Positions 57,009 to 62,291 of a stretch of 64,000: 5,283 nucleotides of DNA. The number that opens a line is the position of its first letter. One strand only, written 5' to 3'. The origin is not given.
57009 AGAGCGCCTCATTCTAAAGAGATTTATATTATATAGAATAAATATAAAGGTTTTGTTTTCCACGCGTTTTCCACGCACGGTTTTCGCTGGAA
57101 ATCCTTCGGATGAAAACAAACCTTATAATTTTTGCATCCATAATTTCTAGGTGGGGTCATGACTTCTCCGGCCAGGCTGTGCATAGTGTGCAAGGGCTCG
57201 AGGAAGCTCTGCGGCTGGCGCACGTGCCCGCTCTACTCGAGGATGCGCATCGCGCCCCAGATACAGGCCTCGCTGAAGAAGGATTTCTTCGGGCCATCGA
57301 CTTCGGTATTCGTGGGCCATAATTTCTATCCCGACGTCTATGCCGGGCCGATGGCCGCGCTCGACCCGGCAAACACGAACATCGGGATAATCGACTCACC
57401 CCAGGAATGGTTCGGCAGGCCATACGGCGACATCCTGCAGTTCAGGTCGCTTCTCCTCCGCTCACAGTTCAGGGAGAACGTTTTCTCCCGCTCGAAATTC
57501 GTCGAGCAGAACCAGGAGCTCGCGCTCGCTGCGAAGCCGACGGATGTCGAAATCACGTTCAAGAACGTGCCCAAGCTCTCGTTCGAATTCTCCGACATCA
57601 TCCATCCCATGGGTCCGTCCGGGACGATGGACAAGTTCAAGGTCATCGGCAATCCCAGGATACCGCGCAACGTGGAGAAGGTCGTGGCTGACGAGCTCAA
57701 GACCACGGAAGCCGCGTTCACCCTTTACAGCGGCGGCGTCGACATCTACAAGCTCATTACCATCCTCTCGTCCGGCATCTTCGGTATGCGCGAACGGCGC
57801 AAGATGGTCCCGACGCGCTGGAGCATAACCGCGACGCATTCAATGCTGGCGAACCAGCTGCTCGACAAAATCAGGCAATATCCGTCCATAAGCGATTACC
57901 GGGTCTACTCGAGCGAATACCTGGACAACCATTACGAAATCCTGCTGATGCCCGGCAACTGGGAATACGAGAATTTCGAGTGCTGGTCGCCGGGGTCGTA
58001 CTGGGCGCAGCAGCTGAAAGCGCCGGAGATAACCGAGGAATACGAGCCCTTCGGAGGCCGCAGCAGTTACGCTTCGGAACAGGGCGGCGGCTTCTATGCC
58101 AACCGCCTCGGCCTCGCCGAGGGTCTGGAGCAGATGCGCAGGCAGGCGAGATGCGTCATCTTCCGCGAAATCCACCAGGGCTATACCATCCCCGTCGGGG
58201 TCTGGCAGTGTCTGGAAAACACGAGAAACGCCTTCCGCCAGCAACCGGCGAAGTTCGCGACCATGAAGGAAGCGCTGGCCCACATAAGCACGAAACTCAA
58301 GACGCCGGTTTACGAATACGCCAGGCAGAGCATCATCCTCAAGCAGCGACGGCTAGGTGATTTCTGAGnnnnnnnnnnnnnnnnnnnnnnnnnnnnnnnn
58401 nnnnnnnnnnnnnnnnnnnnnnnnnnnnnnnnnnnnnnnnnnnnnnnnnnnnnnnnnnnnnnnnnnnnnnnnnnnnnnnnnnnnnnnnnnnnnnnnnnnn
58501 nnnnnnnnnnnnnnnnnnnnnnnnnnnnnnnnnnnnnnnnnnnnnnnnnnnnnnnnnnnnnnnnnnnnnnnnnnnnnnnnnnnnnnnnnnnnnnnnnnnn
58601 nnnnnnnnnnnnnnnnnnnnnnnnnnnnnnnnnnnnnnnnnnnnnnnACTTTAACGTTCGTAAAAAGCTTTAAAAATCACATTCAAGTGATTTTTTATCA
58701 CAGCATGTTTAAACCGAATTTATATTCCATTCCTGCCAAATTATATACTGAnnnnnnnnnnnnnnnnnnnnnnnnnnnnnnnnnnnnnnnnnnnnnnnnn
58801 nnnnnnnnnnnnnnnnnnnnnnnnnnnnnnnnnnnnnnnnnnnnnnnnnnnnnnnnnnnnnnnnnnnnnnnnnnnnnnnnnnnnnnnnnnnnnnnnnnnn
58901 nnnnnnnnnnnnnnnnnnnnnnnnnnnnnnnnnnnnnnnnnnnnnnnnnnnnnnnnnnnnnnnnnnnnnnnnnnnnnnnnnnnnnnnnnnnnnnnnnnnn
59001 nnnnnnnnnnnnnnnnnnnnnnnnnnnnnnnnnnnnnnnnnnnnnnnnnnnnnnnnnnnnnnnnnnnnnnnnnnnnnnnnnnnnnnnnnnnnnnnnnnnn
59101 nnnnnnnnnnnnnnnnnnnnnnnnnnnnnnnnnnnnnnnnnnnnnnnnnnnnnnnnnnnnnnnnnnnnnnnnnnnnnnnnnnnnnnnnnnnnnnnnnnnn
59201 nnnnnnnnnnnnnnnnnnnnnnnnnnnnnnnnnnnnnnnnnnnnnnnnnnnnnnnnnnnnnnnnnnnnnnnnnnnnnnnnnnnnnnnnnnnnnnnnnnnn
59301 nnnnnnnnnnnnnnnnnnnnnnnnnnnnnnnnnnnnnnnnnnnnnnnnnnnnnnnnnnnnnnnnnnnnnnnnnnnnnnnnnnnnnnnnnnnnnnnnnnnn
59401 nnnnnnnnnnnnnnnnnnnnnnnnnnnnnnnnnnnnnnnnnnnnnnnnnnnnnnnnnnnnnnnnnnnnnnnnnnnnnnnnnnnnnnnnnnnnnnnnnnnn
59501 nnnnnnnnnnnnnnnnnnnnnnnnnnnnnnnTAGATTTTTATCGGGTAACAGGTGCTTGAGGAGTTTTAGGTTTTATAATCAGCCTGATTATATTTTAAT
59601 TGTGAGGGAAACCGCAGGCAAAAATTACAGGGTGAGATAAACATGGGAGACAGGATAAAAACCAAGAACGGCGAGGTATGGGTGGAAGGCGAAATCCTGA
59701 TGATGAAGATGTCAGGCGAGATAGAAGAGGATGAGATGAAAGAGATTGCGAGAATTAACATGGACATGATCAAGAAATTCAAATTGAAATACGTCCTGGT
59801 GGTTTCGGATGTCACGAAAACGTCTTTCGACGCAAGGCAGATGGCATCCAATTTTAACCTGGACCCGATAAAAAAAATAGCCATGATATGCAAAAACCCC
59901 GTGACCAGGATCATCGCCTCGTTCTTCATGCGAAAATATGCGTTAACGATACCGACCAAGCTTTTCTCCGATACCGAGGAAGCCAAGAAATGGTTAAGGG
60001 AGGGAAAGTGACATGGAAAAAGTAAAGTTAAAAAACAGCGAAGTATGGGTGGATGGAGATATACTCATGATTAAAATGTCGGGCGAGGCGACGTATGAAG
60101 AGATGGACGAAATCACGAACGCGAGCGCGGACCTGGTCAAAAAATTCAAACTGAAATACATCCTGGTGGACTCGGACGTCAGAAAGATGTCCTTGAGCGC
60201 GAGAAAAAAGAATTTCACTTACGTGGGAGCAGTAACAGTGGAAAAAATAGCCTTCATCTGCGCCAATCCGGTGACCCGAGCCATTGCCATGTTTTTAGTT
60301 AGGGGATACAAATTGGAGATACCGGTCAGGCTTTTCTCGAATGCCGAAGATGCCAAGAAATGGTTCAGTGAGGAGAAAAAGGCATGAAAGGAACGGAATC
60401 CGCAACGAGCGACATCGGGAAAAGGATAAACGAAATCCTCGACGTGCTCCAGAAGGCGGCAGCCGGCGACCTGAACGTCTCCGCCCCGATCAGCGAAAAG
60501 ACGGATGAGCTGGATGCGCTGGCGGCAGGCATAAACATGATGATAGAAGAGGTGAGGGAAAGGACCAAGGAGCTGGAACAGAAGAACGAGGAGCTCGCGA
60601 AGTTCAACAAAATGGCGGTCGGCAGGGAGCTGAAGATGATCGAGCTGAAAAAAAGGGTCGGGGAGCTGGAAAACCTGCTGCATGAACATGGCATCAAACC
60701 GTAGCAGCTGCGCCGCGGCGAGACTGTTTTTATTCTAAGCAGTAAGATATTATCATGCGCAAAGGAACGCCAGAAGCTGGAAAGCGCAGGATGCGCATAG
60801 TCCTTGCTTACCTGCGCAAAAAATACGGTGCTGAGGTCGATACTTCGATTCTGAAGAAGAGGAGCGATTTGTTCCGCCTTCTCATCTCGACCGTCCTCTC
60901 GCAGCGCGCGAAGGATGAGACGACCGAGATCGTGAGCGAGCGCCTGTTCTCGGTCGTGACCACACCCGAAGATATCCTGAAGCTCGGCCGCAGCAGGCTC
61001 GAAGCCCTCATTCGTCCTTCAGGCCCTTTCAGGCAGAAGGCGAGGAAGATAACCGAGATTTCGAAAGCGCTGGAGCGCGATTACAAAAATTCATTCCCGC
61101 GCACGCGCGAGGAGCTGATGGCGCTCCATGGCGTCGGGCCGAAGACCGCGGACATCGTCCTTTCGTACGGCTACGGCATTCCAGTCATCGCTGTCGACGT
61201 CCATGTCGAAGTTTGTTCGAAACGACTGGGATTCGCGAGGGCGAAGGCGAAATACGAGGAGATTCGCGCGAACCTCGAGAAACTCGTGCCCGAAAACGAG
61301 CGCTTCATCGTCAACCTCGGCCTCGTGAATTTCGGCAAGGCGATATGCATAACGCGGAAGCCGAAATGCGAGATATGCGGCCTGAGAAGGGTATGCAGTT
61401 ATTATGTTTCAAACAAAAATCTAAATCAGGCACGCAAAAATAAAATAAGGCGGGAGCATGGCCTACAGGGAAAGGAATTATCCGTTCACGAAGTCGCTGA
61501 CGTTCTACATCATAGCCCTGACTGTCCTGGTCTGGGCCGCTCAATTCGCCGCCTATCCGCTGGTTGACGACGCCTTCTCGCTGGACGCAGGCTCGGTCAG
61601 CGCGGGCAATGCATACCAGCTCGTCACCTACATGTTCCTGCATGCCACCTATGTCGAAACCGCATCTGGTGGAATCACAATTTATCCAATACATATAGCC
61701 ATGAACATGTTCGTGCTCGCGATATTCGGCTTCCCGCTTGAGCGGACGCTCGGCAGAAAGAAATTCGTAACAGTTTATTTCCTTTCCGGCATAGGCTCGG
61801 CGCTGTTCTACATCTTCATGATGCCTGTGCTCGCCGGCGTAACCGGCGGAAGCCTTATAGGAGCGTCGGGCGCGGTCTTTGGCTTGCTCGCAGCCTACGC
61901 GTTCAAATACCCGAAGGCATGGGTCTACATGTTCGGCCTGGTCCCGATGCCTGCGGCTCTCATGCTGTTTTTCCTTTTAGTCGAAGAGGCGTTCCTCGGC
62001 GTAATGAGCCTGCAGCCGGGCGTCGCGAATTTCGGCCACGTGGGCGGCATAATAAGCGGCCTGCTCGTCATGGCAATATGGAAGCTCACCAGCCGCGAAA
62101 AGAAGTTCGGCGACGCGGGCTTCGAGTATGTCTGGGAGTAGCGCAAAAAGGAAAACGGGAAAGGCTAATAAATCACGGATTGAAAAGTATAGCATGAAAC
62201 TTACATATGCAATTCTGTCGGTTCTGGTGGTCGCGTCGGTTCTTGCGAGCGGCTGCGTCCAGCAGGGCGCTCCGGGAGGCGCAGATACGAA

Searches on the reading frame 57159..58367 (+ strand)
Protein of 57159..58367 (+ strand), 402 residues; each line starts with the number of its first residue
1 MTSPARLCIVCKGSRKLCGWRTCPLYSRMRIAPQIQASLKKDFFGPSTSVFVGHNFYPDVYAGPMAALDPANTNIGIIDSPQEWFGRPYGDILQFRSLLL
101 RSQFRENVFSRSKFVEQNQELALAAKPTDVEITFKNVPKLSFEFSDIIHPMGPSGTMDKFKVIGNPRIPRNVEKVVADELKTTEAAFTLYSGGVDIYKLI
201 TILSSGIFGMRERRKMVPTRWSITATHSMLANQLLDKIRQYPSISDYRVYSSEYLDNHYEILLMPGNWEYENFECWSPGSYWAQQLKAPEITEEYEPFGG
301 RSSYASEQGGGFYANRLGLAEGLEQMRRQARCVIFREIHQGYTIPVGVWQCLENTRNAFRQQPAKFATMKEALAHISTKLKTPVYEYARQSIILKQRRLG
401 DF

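Call 59: search_protein_families(library=pfam, proteins=[window:57159-58367:+], max_evalue=0.0001)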
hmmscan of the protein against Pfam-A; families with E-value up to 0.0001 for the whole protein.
window:57159-58367:+ (402 aa): 2 families
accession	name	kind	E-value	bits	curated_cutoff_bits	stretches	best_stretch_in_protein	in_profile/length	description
PF04894.17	Nre_N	-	7.6e-83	278.9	25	1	17-282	1-269/270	Archaeal Nre, N-terminal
PF04895.17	Nre_C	-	1.7e-30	105.5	27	1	298-397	3-101/110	Archaeal Nre, C-terminal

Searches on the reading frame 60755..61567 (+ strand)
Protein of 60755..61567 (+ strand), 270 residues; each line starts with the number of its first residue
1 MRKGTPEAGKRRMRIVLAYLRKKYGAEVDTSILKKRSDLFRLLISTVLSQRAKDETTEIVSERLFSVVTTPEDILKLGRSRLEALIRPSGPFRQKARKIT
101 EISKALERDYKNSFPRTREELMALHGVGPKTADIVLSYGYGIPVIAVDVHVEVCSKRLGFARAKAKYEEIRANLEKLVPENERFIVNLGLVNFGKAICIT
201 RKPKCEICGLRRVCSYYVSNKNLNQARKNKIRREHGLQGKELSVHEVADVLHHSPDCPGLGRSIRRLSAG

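Call 59: search_protein_families(library=pfam, proteins=[window:60755-61567:+], max_evalue=0.0001)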
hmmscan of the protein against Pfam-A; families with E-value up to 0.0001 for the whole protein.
window:60755-61567:+ (270 aa): 2 families
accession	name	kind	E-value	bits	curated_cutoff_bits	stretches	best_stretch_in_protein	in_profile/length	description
PF00730.31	HhH-GPD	-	3e-21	76.2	26.2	1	44-179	1-107/108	HhH-GPD superfamily base excision DNA repair protein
PF00633.29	HHH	-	3.1e-10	39.8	24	1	110-138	2-30/30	Helix-hairpin-helix motif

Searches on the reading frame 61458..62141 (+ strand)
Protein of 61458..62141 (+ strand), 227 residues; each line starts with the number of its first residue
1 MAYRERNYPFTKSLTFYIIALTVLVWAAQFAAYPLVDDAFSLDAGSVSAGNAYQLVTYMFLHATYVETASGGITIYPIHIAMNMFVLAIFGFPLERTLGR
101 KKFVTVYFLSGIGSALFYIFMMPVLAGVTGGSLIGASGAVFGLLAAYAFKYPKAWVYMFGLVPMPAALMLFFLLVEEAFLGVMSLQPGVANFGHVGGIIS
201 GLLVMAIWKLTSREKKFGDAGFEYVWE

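Call 59: search_protein_families(library=pfam, proteins=[window:61458-62141:+], max_evalue=0.0001)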
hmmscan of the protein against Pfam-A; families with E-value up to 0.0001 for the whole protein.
window:61458-62141:+ (227 aa): 1 family
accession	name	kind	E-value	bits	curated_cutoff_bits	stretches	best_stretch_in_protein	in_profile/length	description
PF01694.28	Rhomboid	-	5e-27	95.3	22.6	1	51-207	3-139/143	Rhomboid domain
